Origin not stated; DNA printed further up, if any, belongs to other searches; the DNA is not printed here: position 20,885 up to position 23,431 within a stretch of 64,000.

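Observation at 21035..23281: Single polypeptide fusing a GT2 (GT-A) domain to an ArnT/PMT_2-like GT-C membrane domain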

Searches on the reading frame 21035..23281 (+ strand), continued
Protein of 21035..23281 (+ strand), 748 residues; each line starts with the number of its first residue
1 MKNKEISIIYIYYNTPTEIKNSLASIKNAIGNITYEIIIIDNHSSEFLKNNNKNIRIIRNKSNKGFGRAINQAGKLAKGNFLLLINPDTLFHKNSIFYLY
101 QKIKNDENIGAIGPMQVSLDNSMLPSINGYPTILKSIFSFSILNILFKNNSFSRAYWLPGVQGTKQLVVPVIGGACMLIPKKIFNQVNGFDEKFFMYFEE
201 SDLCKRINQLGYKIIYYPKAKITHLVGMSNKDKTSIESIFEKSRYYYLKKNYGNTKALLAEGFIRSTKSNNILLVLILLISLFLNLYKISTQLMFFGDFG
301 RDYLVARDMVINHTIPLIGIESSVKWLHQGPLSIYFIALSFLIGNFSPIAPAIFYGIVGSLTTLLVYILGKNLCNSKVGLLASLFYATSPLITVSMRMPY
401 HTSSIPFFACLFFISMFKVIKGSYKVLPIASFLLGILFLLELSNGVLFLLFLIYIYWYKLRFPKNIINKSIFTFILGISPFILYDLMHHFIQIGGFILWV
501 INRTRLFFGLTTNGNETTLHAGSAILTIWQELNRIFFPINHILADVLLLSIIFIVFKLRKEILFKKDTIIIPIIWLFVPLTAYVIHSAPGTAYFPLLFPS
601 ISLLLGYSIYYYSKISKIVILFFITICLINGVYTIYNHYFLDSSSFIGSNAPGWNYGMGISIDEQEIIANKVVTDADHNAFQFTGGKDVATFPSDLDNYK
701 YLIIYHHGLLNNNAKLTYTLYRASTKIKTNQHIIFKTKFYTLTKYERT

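Call 25: search_protein_representatives(protein=window:21035-23278:+)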
Query: 748 residues. Proteins with E-value up to 0.001 (for the whole library): 62989; up to 1e-10: 22651; up to 1e-30: 1040. The best 150 are listed.
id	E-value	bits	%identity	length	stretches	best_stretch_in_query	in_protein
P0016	1.0e-212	724.9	47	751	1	1-746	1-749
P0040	4.1e-199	679.9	43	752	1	5-746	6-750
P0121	9.1e-187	639.1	43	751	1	5-746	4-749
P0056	1.8e-186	638.2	43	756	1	5-746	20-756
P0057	6.2e-186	636.4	43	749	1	5-746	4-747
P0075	2.1e-171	588.4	39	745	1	2-738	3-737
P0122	1.9e-170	585.2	41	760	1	2-746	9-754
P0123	6.1e-169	580.2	42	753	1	6-746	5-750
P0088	6.9e-156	537.1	39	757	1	3-745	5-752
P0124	7.6e-150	517.1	39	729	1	2-736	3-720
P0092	2.3e-148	512.2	47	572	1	11-578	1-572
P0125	7.2e-148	510.6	38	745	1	5-747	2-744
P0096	6.5e-145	500.8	39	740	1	5-743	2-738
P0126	9.4e-132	457.3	38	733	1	5-727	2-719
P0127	9.3e-120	417.6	41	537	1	211-744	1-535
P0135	8.0e-106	371.5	31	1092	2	4-607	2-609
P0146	9.0e-101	354.8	40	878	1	250-747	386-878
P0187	1.3e-78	281.6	35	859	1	237-742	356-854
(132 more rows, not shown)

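Call 26: fold_search(model_id=the predicted structure, library=pdb)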
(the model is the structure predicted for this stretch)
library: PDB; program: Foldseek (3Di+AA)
matches with E <= 10: 926; with E <= 0.001: 298
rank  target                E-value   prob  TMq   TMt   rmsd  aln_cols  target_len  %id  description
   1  6e7i_A                2.1e-10  1.00  0.28  0.40   5.9       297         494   13  Human ppGalNAcT2 I253A/L310A Mutant with EA2 and UDP (released 2020-01-29)
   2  2ffu_A                6.1e-10  1.00  0.28  0.41   6.8       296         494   12  Crystal Structure of Human ppGalNAcT-2 complexed with UDP and EA2 (released 2006-01-31)
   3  5ndf_E                6.4e-10  1.00  0.28  0.41   7.0       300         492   14  Small-molecule inhibition of ppGalNAc-Ts selectively reduces mucin-type O-glycosylation (released 2017-11-01)
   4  4d0z_F                7.3e-10  1.00  0.28  0.42   5.8       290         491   14  GalNAc-T2 crystal soaked with UDP-5SGalNAc, mEA2 and manganese (Higher resolution dataset) (released 2014-05-28)
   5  4d0t_F                8.3e-10  1.00  0.28  0.41   5.9       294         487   14  GalNAc-T2 crystal soaked with UDP-GalNAc, EA2 peptide and manganese (released 2014-05-28)
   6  6nqt_E                8.3e-10  1.00  0.27  0.41   5.8       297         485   14  GalNac-T2 soaked with UDP-sugar (released 2020-01-29)
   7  6nqt_A                1.0e-09  1.00  0.28  0.40   5.9       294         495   14  GalNac-T2 soaked with UDP-sugar (released 2020-01-29)
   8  4d0z_C                1.4e-09  1.00  0.26  0.39   9.0       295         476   14  GalNAc-T2 crystal soaked with UDP-5SGalNAc, mEA2 and manganese (Higher resolution dataset) (released 2014-05-28)
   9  6nqt_F                1.5e-09  1.00  0.28  0.43   5.7       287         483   14  GalNac-T2 soaked with UDP-sugar (released 2020-01-29)
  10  6egs_A                1.9e-09  1.00  0.25  0.37   9.0       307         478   14  Crystal structure of the GalNAc-T2 F104S mutant in complex with UDP-GalNAc (released 2018-04-11)
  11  4d11_A                2.1e-09  1.00  0.27  0.40   6.0       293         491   14  GalNAc-T2 crystal soaked with UDP-5SGalNAc, mEA2 peptide and manganese (Lower resolution dataset) (released 2014-05-28)
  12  4d0t_A                2.6e-09  1.00  0.27  0.39   6.0       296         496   13  GalNAc-T2 crystal soaked with UDP-GalNAc, EA2 peptide and manganese (released 2014-05-28)
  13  6nqt_C                3.4e-09  1.00  0.28  0.41   6.0       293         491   13  GalNac-T2 soaked with UDP-sugar (released 2020-01-29)
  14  4d0t_B                3.6e-09  1.00  0.28  0.40   5.8       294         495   13  GalNAc-T2 crystal soaked with UDP-GalNAc, EA2 peptide and manganese (released 2014-05-28)
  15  6pxu_B                3.9e-09  1.00  0.26  0.36   7.0       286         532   15  Crystal structure of human GalNAc-T12 bound to a diglycosylated peptide, Mn2+, and UDP (released 2019-09-25)
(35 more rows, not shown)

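Call 33: search_solved_structures(query=A1, max_evalue=1, show_alignments=0)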
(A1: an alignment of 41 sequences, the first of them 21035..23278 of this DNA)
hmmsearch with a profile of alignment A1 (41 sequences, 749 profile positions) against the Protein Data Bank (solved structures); distinct sequences matched with E-value up to 1: 51.
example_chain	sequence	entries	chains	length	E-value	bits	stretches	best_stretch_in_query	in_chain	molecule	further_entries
2z87_A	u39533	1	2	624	2.7e-20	75.6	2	6-216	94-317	Chondroitin synthase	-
2z86_A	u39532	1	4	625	2.7e-20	75.6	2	6-216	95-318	Chondroitin synthase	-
6p61_A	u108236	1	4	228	1e-16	63.8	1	2-120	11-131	Glycosyltransferase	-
5mlz_A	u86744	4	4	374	5e-14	54.9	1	3-114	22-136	Dolichol monophosphate mannose synthase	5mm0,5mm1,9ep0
3l7m_A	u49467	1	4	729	1.5e-13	53.3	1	5-158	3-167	Teichoic acid biosynthesis protein F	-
3l7i_A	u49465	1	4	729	1.5e-13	53.3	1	5-158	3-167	Teichoic acid biosynthesis protein F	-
3l7j_A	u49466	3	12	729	1.5e-13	53.3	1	5-158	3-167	Teichoic acid biosynthesis protein F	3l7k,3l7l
3bcv_A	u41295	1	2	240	7.8e-13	50.9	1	4-108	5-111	Putative glycosyltransferase protein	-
5tze_C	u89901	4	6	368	1.6e-12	49.9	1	4-152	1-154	Glycosyl transferase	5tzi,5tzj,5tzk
8vh7_A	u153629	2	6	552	2.1e-12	49.5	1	4-115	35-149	Heparosan synthase B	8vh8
8viw_A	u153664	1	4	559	2.2e-12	49.5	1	4-115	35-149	Heparosan synthase B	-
5hea_A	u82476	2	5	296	3.4e-12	48.8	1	6-127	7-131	Putative glycosyltransferase (GalT1)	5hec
5tz8_A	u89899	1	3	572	3.9e-12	48.6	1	4-151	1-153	Glycosyl transferase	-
6h1j_A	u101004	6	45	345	2e-11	46.3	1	4-157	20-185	Probable ss-1,3-N-acetylglucosaminyltransferase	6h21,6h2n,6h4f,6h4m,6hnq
8bz8_A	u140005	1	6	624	1.6e-10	43.3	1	3-121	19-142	Glycosyltransferase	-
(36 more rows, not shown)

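Call 36: find_encoding_contigs(protein=P0059, flank=8000, max_places=2)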
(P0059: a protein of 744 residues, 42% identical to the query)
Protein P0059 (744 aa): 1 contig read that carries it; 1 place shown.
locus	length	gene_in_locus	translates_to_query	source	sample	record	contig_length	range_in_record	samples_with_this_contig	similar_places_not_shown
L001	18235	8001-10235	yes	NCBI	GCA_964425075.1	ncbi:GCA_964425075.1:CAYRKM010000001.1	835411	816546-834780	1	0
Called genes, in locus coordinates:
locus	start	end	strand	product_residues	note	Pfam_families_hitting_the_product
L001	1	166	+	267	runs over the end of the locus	PF02195:ParB_N, PF17762:HTH_ParB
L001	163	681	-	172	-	PF10502:Peptidase_S26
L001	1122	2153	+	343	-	PF00534:Glycos_transf_1 (faint), PF13439:Glyco_transf_4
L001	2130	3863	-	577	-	PF10131:PTPS_related (weak)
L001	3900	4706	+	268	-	PF05711:TylF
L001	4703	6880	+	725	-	PF00535:Glycos_transf_2, PF10111:Glyco_tranf_2_2, PF13641:Glyco_tranf_2_3, PF01943:Polysacc_synt, PF13440:Polysacc_synt_3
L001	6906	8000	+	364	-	PF13439:Glyco_transf_4, PF00534:Glycos_transf_1, PF13524:Glyco_trans_1_2, PF13692:Glyco_trans_1_4, PF20706:GT4-conflict (weak)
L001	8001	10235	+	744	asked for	PF00535:Glycos_transf_2, PF13641:Glyco_tranf_2_3, PF13712:Glyco_tranf_2_5, PF13632:Glyco_trans_2_3, PF13231:PMT_2 (weak)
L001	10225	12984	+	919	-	-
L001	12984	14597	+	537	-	-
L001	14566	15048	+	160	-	-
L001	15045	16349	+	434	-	-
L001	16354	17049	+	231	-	PF13489:Methyltransf_23, PF05219:DREV (weak), PF08241:Methyltransf_11, PF08242:Methyltransf_12, PF13649:Methyltransf_25, PF13847:Methyltransf_31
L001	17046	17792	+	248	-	PF00535:Glycos_transf_2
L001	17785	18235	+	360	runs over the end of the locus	?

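Call 37: find_encoding_contigs(protein=P0109, flank=8000, max_places=1)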
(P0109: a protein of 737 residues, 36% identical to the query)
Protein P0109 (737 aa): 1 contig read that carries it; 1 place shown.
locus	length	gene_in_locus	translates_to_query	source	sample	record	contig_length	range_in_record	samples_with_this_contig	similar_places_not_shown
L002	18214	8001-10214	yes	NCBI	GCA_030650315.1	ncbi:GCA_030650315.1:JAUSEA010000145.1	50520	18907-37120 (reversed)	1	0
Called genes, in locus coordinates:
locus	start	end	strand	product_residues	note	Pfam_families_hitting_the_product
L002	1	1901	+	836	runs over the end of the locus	PF00535:Glycos_transf_2, PF10111:Glyco_tranf_2_2, PF13506:Glyco_transf_21, PF13641:Glyco_tranf_2_3, PF13632:Glyco_trans_2_3 (weak)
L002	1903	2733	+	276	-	PF03141:Methyltransf_29 (weak), PF13489:Methyltransf_23, PF01209:Ubie_methyltran, PF02353:CMAS, PF08241:Methyltransf_11, PF08242:Methyltransf_12, PF13649:Methyltransf_25, PF13847:Methyltransf_31, +6 more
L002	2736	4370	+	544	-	PF13231:PMT_2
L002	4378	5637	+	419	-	PF01943:Polysacc_synt, PF13440:Polysacc_synt_3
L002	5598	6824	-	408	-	PF08421:Methyltransf_13, PF13489:Methyltransf_23, PF08484:Methyltransf_14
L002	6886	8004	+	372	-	PF13439:Glyco_transf_4 (weak), PF13524:Glyco_trans_1_2, PF13692:Glyco_trans_1_4, PF00534:Glycos_transf_1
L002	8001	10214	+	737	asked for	PF00535:Glycos_transf_2, PF10111:Glyco_tranf_2_2 (faint), PF13641:Glyco_tranf_2_3, PF13632:Glyco_trans_2_3 (weak), PF13231:PMT_2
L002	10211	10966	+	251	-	PF00535:Glycos_transf_2, PF10111:Glyco_tranf_2_2 (weak)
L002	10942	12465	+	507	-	PF02366:PMT, PF13231:PMT_2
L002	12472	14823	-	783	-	PF09586:YfhO (weak)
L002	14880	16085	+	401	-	PF04932:Wzy_C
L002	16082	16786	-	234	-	PF17936:Big_6 (faint), PF09136:Glucodextran_B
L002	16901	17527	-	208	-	PF00156:Pribosyltran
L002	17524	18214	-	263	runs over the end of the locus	PF00215:OMPdecase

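Call 38: find_encoding_contigs(protein=P0082, flank=8000, max_places=1)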
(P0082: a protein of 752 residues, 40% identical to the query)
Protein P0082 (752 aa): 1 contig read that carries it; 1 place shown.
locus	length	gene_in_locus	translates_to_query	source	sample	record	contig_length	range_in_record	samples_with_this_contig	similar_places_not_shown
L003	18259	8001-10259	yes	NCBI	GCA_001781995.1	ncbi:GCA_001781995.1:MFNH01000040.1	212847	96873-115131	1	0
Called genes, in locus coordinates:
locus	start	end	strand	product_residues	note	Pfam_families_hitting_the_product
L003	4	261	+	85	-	-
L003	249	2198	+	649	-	-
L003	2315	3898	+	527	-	PF13231:PMT_2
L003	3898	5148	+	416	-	PF01943:Polysacc_synt, PF13440:Polysacc_synt_3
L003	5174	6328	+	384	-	PF13439:Glyco_transf_4, PF20706:GT4-conflict (weak), PF00534:Glycos_transf_1, PF13692:Glyco_trans_1_4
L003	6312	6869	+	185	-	PF08445:FR47 (faint), PF13302:Acetyltransf_3, PF00583:Acetyltransf_1, PF13420:Acetyltransf_4, PF13673:Acetyltransf_10 (weak), PF13508:Acetyltransf_7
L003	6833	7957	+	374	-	PF01041:DegT_DnrJ_EryC1, PF00155:Aminotran_1_2, PF01053:Cys_Met_Meta_PP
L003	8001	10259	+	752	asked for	PF00535:Glycos_transf_2, PF10111:Glyco_tranf_2_2 (faint), PF13641:Glyco_tranf_2_3, PF13231:PMT_2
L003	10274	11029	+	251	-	PF00535:Glycos_transf_2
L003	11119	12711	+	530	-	PF13231:PMT_2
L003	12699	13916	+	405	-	PF04932:Wzy_C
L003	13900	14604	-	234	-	PF12733:Cadherin-like (faint), PF17936:Big_6 (faint), PF19077:Big_13 (faint), PF09136:Glucodextran_B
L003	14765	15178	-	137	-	PF02823:ATP-synt_DE_N, PF00401:ATP-synt_DE (weak)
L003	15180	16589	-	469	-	PF02874:ATP-synt_ab_N, PF00006:ATP-synt_ab, PF22919:ATP-synt_VA_C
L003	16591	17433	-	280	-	PF00231:ATP-synt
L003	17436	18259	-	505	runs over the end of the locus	PF02874:ATP-synt_ab_N (weak), PF00006:ATP-synt_ab, PF00306:ATP-synt_ab_C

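Call 39: find_encoding_contigs(protein=P0120, flank=8000, max_places=1)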
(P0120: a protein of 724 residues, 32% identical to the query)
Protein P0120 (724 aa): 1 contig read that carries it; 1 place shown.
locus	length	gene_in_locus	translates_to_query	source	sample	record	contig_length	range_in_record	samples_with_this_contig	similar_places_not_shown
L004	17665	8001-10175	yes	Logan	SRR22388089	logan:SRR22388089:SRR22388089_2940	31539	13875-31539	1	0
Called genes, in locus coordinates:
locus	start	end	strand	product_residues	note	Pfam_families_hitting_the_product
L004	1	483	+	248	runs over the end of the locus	PF13292:DXP_synthase_N (weak), PF00456:Transketolase_N, PF02775:TPP_enzyme_C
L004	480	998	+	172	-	PF02779:Transket_pyr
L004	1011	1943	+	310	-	PF00535:Glycos_transf_2, PF10111:Glyco_tranf_2_2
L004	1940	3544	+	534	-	PF13231:PMT_2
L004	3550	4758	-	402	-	PF08421:Methyltransf_13, PF13489:Methyltransf_23, PF08241:Methyltransf_11 (faint), PF08242:Methyltransf_12 (faint), PF08484:Methyltransf_14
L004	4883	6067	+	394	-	PF01943:Polysacc_synt, PF13440:Polysacc_synt_3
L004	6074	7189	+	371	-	PF13439:Glyco_transf_4 (faint), PF13692:Glyco_trans_1_4, PF13524:Glyco_trans_1_2, PF00534:Glycos_transf_1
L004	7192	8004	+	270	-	PF13489:Methyltransf_23, PF08241:Methyltransf_11, PF08242:Methyltransf_12, PF13649:Methyltransf_25, PF13847:Methyltransf_31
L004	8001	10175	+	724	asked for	PF00535:Glycos_transf_2, PF10111:Glyco_tranf_2_2 (faint), PF13641:Glyco_tranf_2_3, PF13231:PMT_2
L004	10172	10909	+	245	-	PF00535:Glycos_transf_2, PF10111:Glyco_tranf_2_2 (weak), PF13641:Glyco_tranf_2_3 (weak)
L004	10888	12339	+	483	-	PF13231:PMT_2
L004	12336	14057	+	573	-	-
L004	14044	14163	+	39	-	-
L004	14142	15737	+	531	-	PF13231:PMT_2 (weak)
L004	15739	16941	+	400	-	PF04932:Wzy_C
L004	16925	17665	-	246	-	?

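Call 41: find_related_loci(query=A1, collection=genome_contigs, flank=6000)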
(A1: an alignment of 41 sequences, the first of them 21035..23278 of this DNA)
Query A1 (748 aa) in genome_contigs; peptide patterns used: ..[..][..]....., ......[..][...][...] (x = any residue, [..] = any of these).
600 stretches matched a pattern (row limit reached: there are more); 575 encode a relative of the query (tblastn E <= 1e-3); the best 80 are kept; 79 distinct loci.
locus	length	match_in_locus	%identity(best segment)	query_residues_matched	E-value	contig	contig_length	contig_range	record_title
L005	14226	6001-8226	42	4-746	0e+0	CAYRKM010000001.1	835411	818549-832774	MAG TPA_asm: uncultured Gammaproteobacteria bacterium isolate SRP292972_co1_108 genome assembly, contig: NODE_7_length_8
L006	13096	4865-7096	42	5-746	3e-173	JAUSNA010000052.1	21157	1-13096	MAG: Candidatus Levyibacteriota bacterium isolate E19_metabat.bin.104 E19_k141_254280, whole genome shotgun sequence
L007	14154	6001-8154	42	5-723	4e-169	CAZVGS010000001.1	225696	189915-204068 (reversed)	MAG TPA_asm: uncultured Gammaproteobacteria bacterium isolate binchicken_co16_182 genome assembly, contig: NODE_58_lengt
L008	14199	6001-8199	38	5-739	6e-156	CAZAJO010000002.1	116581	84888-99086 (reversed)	MAG TPA_asm: uncultured Gammaproteobacteria bacterium isolate SRP342105_co1_429 genome assembly, contig: NODE_188_length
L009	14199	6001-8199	39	5-739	1e-155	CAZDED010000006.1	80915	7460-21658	MAG TPA_asm: uncultured Gammaproteobacteria bacterium isolate SRP278252_co2_138 genome assembly, contig: NODE_432_length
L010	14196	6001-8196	36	5-746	9e-143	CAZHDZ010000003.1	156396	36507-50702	MAG TPA_asm: uncultured Gammaproteobacteria bacterium isolate SRP286056_co1_222 genome assembly, contig: NODE_60_length_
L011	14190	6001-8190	38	3-728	2e-140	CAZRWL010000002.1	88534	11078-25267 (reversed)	MAG TPA_asm: uncultured Gammaproteobacteria bacterium isolate SRP269290_co1_1073 genome assembly, contig: NODE_228_lengt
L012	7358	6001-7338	53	6-453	1e-138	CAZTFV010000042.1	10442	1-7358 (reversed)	MAG TPA_asm: uncultured Gammaproteobacteria bacterium isolate SRP269290_co1_791 genome assembly, contig: NODE_9958_lengt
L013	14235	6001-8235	43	5-746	0e+0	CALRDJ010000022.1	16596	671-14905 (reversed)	MAG: Candidatus Levybacteria bacterium GW2011_GWA1_37_16 isolate TH-11nov19-213 genome assembly, contig: TH-11nov19-C866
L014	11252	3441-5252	36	2-599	1e-105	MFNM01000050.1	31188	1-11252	MAG: Candidatus Levybacteria bacterium RIFCSPHIGHO2_01_FULL_37_33 rifcsphigho2_01_scaffold_9412, whole genome shotgun se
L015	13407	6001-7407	42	280-746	7e-104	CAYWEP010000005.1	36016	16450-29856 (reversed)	MAG TPA_asm: uncultured Gammaproteobacteria bacterium isolate SRP269290_co3_1003 genome assembly, contig: NODE_995_lengt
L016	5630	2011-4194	33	3-727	4e-103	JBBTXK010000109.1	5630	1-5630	MAG: Patescibacteria group bacterium isolate H51-bin196_1 H51_bin196_1_000000000109, whole genome shotgun sequence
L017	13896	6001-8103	32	6-702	1e-102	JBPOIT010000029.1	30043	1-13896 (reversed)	MAG: Candidatus Levyibacteriota bacterium isolate MAG_784 c_000000578630, whole genome shotgun sequence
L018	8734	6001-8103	32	2-702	2e-101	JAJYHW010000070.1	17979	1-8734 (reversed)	MAG: bacterium isolate DBS1-3.bin97 NODE_5690_length_17979_cov_1.29806, whole genome shotgun sequence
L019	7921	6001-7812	35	6-601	5e-97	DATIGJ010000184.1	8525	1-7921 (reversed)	MAG TPA_asm: Patescibacteria group bacterium isolate SMAG_U16418 k141_955214, whole genome shotgun sequence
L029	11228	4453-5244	47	4-265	5e-74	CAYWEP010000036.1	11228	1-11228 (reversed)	MAG TPA_asm: uncultured Gammaproteobacteria bacterium isolate SRP269290_co3_1003 genome assembly, contig: NODE_7235_leng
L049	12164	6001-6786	47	6-265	5e-72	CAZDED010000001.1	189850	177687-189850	MAG TPA_asm: uncultured Gammaproteobacteria bacterium isolate SRP278252_co2_138 genome assembly, contig: NODE_73_length_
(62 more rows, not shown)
